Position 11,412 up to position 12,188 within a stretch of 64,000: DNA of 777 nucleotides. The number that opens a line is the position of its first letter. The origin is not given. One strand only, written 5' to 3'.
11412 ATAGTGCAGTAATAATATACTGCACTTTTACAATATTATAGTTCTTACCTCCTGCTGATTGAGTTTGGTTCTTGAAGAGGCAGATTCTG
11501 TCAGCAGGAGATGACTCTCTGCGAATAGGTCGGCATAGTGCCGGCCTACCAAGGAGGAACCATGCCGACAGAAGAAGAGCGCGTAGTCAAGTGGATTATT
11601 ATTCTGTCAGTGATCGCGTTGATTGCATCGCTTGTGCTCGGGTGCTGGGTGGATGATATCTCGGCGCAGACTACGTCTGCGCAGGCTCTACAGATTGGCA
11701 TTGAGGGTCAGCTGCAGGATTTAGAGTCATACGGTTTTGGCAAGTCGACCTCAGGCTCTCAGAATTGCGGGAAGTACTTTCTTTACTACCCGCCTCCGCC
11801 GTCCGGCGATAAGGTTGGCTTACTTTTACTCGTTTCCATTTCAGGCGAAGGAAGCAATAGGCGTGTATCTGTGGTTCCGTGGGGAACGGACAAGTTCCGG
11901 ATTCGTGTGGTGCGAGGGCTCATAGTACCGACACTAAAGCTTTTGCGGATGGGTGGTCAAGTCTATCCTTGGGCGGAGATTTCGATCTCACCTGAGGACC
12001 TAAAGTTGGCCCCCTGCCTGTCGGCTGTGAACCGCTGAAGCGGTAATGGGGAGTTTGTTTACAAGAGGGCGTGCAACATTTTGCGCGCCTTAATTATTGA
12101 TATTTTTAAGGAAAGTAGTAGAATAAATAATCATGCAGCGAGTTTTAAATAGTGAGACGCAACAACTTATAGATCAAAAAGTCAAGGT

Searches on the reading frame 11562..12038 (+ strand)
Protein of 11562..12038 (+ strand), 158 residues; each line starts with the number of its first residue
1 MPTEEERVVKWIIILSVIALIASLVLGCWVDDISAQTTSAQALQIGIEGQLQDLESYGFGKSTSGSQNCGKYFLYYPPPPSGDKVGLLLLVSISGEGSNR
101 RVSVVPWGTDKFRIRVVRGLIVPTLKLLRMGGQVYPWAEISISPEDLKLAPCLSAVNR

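Call 12: search_protein_families(library=pfam, proteins=[window:11562-12038:+], max_evalue=0.1)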
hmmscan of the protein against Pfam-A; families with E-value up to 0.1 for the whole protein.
window:11562-12038:+ (158 aa): 1 family
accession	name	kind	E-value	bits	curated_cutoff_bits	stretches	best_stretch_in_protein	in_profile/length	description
PF09049.15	SNN_transmemb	-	0.0025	18.3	25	1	8-29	11-32/32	Stannin transmembrane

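Call 31: find_homologous_proteins(query=window:11562-12038:+)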
Query window:11562-12038:+ (158 aa): 2 proteins with E <= 0.001 among 92 candidates.
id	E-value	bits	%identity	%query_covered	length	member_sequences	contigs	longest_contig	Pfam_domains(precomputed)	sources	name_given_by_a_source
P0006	8.2e-99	346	100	100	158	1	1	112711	-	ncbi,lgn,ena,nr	ncbi:MAG: hypothetical protein G01um101430_176 [Parcubacteria group bacterium Gr01-1014_30]|nr:MAG: 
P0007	1.4e-29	121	49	90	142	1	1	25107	-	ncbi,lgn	-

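Call 33: find_encoding_contigs(protein=P0007, flank=10000, max_places=3)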
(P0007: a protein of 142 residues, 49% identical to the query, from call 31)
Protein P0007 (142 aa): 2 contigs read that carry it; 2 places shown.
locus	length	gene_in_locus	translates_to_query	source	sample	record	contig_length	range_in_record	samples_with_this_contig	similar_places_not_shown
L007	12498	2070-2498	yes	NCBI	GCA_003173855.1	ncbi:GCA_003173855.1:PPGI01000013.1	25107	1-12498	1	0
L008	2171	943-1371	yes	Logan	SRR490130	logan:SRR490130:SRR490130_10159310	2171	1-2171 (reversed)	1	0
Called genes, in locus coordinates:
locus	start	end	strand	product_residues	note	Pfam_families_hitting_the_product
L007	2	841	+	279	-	?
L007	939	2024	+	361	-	PF00149:Metallophos, PF12850:Metallophos_2 (weak)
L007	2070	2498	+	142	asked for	-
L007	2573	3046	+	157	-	-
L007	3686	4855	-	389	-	-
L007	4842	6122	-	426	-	PF05496:RuvB_N (weak), PF13177:DNA_pol3_delta2 (weak), PF00004:AAA, PF07728:AAA_5 (faint), PF13177:DNA_pol3_delta2, PF12169:DNA_pol3_gamma3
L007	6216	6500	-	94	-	-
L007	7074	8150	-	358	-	PF01207:Dus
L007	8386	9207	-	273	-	-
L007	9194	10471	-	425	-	PF02403:Seryl_tRNA_N, PF00587:tRNA-synt_2b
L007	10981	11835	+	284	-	PF02481:DNA_processg_A, PF17782:WHD_DprA (faint)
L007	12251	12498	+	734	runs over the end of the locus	PF01751:Toprim, PF01131:Topoisom_bac, PF01396:Zn_ribbon_Top1, PF13368:Toprim_C_rpt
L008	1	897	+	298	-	?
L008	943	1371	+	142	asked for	-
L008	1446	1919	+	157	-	-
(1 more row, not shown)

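Call 84: search_protein_families(library=phrogs, proteins=[window:11562-12038:+], max_evalue=0.01)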
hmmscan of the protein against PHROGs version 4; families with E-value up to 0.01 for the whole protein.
window:11562-12038:+ (158 aa): 0 families

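Call 85: search_protein_families(library=ncbifam, proteins=[window:11562-12038:+], max_evalue=0.01)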
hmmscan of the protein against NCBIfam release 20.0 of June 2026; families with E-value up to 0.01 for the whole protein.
window:11562-12038:+ (158 aa): 0 families
